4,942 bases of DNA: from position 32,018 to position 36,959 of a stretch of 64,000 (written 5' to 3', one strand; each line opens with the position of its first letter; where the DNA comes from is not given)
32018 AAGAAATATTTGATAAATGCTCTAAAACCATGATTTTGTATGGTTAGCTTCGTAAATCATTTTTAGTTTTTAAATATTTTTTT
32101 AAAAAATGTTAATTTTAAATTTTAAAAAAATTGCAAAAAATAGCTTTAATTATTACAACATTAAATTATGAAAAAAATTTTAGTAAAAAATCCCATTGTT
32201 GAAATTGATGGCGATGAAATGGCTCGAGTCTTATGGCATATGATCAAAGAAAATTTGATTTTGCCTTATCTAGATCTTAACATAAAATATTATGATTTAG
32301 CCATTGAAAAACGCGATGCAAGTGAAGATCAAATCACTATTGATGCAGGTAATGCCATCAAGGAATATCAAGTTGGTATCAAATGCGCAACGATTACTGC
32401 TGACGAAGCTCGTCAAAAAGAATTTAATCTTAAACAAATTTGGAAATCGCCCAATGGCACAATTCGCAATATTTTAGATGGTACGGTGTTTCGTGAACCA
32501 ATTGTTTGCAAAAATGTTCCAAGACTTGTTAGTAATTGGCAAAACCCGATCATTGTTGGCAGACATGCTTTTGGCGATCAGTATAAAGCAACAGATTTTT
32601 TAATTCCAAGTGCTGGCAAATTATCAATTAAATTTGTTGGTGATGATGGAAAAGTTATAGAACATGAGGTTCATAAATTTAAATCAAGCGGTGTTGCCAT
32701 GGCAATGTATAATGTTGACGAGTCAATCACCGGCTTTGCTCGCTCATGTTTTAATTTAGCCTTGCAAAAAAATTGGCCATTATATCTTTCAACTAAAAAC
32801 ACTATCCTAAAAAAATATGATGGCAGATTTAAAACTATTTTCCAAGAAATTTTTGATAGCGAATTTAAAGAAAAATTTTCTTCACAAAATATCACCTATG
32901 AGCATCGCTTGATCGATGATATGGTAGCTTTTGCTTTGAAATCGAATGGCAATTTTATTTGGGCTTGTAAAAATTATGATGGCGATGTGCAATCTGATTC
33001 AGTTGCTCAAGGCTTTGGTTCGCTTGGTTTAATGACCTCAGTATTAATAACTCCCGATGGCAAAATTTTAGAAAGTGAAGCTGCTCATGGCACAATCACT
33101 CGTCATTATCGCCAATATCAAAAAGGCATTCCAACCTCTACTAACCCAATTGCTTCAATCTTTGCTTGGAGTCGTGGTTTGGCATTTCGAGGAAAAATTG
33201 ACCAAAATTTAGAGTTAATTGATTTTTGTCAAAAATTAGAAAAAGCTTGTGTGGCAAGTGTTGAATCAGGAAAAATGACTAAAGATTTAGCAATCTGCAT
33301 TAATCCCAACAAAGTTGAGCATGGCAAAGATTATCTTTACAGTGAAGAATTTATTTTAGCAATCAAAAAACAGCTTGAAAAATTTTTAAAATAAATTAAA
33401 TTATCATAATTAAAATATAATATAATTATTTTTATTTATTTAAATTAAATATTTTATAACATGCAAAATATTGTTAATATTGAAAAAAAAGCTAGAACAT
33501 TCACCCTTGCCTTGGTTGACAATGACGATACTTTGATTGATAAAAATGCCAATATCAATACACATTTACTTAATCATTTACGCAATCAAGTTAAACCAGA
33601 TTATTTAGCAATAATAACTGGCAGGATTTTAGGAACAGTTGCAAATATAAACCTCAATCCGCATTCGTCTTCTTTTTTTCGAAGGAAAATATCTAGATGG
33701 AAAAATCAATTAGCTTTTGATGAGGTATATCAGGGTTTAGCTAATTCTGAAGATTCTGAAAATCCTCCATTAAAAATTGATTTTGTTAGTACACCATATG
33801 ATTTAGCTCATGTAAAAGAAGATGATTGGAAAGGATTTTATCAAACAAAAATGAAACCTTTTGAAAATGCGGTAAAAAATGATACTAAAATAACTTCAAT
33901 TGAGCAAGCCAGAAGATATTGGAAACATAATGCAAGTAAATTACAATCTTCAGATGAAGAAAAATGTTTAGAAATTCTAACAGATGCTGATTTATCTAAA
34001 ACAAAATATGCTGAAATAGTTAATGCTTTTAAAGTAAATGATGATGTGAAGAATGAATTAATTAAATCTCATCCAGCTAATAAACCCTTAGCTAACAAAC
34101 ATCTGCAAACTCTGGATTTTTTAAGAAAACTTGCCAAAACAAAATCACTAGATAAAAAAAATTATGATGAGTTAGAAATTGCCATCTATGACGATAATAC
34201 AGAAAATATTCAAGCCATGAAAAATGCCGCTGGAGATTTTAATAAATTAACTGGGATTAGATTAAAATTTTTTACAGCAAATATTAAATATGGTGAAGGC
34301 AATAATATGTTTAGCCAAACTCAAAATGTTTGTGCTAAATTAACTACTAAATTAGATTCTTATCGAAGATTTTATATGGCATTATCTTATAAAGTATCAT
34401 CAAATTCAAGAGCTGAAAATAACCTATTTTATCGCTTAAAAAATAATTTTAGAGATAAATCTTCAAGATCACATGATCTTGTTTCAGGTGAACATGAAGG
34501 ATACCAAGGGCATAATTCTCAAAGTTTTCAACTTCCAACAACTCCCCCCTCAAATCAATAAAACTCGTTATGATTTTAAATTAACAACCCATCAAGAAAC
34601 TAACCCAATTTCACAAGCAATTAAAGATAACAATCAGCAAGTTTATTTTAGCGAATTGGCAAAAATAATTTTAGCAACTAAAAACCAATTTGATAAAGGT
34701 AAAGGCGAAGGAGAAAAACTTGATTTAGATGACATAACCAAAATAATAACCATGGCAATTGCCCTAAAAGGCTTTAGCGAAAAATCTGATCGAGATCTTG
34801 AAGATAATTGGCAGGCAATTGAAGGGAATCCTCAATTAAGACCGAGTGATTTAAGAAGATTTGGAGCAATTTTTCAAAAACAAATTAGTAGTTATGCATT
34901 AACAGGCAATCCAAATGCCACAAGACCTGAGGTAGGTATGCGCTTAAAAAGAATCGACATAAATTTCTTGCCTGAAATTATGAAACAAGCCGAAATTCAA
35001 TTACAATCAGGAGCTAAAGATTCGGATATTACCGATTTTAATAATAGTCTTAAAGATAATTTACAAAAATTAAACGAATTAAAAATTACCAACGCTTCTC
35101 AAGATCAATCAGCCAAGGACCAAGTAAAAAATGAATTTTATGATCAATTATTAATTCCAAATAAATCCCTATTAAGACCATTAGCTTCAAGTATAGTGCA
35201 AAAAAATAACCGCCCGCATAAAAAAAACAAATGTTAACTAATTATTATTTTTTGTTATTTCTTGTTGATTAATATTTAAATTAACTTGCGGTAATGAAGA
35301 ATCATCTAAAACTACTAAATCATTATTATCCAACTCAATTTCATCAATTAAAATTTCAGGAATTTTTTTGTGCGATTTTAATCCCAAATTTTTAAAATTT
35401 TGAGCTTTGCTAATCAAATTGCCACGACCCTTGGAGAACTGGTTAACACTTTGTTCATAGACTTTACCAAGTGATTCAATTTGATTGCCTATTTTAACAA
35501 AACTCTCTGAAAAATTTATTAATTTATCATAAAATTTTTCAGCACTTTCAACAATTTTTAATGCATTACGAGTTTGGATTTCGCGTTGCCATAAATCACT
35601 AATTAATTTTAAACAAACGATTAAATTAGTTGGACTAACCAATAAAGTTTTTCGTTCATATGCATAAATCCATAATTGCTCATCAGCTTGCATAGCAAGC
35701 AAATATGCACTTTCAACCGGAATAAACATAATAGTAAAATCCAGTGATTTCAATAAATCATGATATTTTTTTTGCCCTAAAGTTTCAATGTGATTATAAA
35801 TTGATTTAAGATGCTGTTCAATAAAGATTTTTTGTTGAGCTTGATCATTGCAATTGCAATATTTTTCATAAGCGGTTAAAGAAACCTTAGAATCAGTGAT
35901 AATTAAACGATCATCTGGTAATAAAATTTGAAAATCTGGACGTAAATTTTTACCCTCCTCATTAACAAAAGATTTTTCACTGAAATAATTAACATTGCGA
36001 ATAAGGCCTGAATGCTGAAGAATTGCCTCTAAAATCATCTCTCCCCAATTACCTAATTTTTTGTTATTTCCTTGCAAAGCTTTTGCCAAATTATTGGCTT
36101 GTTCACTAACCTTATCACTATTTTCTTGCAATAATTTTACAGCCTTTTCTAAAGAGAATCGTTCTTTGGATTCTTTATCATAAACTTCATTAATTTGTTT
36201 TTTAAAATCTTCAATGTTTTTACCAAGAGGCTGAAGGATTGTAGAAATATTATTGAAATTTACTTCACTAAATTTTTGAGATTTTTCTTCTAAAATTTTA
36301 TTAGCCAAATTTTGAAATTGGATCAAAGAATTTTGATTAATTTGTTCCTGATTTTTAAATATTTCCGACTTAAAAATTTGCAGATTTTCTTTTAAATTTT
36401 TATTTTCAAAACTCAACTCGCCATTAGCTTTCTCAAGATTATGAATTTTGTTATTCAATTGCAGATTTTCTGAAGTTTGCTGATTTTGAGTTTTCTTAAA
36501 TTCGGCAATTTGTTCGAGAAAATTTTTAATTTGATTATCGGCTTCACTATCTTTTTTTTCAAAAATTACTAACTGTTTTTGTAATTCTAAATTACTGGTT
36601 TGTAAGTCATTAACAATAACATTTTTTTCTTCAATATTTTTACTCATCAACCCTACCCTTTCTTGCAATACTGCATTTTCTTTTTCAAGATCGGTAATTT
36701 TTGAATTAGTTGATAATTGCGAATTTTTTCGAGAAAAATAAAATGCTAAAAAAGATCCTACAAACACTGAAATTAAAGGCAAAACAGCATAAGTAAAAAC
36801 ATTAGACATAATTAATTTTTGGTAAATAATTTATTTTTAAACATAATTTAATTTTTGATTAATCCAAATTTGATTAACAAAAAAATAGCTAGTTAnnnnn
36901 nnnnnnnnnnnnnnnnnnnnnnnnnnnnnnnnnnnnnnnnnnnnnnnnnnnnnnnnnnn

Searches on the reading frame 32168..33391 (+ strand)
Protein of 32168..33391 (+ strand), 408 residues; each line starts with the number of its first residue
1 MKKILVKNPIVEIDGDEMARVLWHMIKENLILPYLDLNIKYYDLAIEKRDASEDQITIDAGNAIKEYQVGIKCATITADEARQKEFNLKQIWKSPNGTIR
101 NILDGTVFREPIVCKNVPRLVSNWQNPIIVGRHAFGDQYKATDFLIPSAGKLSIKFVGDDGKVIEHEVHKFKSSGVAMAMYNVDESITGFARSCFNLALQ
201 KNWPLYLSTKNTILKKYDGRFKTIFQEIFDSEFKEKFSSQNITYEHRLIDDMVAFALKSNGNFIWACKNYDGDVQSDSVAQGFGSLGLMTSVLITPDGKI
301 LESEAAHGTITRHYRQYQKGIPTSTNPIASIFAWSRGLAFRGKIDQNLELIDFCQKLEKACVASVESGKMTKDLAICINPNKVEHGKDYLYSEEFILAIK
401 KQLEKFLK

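Call 10: search_protein_families(library=pfam, proteins=[window:32168-33391:+], max_evalue=0.01)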
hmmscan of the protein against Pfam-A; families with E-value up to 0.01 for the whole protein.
window:32168-33391:+ (408 aa): 1 family
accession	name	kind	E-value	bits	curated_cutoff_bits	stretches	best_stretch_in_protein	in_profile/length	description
PF00180.25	Iso_dh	-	2.3e-62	211.7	27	1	7-376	3-334/348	Isocitrate/isopropylmalate dehydrogenase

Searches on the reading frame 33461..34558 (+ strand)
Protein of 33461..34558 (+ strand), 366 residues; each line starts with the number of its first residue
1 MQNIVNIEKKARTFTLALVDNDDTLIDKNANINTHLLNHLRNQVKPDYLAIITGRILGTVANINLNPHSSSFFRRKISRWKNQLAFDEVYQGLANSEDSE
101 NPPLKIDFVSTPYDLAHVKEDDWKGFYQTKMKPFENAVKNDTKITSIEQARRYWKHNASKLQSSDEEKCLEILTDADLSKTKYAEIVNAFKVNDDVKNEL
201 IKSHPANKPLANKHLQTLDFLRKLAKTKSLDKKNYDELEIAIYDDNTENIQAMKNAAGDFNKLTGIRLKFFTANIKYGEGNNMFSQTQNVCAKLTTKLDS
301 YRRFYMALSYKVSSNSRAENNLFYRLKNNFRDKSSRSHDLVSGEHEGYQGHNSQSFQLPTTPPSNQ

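Call 10: search_protein_families(library=pfam, proteins=[window:33461-34558:+], max_evalue=0.01)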
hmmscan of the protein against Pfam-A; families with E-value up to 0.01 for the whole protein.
window:33461-34558:+ (366 aa): 1 family
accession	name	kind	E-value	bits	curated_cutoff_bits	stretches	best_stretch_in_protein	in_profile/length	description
PF16057.10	DUF4800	-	0.008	15.8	28.8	0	117-222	97-197/254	Domain of unknown function (DUF4800)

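Call 24: search_protein_families(library=padloc, proteins=[window:33461-34558:+], max_evalue=0.01)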
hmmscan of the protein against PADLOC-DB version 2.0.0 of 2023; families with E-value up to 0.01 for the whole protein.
window:33461-34558:+ (366 aa): 0 families

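Call 25: search_protein_families(library=phrogs, proteins=[window:33461-34558:+], max_evalue=0.01)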
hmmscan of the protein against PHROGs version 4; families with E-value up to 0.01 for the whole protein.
window:33461-34558:+ (366 aa): 0 families

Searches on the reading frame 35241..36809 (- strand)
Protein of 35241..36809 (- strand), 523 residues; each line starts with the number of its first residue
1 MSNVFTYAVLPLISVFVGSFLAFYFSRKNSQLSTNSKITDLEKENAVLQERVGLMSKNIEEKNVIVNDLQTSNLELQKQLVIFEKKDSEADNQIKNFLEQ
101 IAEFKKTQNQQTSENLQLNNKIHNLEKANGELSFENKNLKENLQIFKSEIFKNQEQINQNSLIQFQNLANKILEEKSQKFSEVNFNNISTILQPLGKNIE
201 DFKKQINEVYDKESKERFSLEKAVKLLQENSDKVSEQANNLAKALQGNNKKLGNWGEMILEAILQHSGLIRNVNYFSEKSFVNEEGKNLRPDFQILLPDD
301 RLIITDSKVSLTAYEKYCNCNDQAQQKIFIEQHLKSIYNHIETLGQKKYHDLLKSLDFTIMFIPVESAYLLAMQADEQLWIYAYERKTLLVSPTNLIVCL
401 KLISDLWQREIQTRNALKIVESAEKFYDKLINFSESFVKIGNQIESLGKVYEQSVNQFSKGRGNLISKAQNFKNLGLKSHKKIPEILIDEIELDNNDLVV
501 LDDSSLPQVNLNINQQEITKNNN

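Call 10: search_protein_families(library=pfam, proteins=[window:35241-36809:-], max_evalue=0.01)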
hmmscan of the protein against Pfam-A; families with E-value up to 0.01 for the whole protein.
window:35241-36809:- (523 aa): 1 family
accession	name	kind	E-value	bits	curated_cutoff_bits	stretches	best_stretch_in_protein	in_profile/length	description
PF02646.22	RmuC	-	1.5e-90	303.7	26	1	187-481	2-290/291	RmuC family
